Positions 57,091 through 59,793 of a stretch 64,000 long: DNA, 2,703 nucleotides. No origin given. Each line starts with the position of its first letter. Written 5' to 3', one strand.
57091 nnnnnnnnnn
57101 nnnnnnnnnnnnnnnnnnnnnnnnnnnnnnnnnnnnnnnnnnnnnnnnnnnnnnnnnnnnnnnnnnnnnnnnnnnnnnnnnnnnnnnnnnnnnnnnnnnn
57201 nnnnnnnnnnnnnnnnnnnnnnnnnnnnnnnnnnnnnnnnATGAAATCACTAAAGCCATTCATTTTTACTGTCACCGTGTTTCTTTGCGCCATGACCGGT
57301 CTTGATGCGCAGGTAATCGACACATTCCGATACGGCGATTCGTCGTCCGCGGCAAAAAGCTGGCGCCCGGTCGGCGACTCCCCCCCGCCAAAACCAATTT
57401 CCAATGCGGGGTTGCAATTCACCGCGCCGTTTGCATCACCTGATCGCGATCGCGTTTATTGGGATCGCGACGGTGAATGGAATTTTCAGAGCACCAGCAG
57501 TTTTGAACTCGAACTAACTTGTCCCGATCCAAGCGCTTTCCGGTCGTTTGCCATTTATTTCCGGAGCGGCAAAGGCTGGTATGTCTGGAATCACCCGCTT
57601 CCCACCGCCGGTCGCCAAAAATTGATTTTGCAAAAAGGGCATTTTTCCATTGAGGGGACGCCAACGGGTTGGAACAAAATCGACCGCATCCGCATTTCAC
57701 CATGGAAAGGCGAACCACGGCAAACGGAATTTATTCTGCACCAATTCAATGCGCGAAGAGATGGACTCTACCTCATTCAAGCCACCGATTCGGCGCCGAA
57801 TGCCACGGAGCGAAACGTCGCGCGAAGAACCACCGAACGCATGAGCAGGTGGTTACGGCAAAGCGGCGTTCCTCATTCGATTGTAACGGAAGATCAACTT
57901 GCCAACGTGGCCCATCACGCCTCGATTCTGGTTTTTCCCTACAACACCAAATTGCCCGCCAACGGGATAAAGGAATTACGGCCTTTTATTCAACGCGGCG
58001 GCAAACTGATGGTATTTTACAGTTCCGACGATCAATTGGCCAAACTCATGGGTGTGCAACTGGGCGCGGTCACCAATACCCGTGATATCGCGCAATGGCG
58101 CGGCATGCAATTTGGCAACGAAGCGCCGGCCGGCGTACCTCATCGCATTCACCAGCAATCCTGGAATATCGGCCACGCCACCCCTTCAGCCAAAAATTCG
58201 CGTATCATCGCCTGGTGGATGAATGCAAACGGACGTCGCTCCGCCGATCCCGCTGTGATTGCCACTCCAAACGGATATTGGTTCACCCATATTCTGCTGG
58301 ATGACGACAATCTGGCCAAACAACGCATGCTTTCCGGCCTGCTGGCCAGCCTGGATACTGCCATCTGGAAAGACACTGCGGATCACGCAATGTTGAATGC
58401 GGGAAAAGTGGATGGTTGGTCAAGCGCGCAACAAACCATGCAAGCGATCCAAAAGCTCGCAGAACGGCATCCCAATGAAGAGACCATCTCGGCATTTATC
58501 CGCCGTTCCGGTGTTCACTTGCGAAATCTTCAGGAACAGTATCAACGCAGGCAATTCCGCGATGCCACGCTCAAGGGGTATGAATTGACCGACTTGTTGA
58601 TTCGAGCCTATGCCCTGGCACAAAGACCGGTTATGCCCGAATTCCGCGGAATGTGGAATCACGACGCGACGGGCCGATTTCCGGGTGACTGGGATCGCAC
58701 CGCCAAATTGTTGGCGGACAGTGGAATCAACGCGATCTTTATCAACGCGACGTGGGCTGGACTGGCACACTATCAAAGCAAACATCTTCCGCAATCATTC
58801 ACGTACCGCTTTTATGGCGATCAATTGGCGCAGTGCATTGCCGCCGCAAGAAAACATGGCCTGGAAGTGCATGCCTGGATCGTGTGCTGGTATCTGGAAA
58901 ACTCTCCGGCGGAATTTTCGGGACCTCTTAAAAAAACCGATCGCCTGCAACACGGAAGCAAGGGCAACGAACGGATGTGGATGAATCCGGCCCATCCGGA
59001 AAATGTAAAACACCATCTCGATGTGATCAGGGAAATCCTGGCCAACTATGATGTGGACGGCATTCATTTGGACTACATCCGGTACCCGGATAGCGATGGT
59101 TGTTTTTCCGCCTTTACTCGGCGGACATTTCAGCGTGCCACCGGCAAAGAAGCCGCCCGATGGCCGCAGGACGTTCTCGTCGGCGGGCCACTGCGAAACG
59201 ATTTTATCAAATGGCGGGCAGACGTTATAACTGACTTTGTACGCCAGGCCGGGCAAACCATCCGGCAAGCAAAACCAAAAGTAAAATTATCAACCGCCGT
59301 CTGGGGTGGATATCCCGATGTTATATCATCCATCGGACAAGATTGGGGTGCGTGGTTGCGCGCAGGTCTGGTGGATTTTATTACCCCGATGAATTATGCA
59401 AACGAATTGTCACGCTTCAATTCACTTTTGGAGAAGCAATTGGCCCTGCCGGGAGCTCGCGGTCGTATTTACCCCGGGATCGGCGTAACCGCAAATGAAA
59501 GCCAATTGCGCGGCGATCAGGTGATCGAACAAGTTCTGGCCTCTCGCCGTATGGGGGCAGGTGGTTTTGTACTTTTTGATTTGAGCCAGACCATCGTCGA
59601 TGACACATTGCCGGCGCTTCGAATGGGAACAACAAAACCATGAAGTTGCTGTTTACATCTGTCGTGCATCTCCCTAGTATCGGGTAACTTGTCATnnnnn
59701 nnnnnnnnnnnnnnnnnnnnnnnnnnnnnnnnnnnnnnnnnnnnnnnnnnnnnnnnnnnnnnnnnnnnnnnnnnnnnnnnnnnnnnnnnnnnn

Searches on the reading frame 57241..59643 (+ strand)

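Call 64: search_protein_families(library=pfam, proteins=[window:57241-59643:+], max_evalue=0.0001)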
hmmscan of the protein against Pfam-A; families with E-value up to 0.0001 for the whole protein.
window:57241-59643:+ (800 aa): 3 families
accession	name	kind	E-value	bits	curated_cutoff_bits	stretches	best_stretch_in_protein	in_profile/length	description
PF02638.21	GHL10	-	1.9e-31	109.8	27.9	1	488-731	25-273/311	Glycosyl hydrolase-like 10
PF13200.12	DUF4015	-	9.1e-13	48.4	27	1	486-720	17-227/313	Putative glycosyl hydrolase domain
PF14871.12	GHL6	-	6e-06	26.9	35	0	486-611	4-131/132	Hypothetical glycosyl hydrolase 6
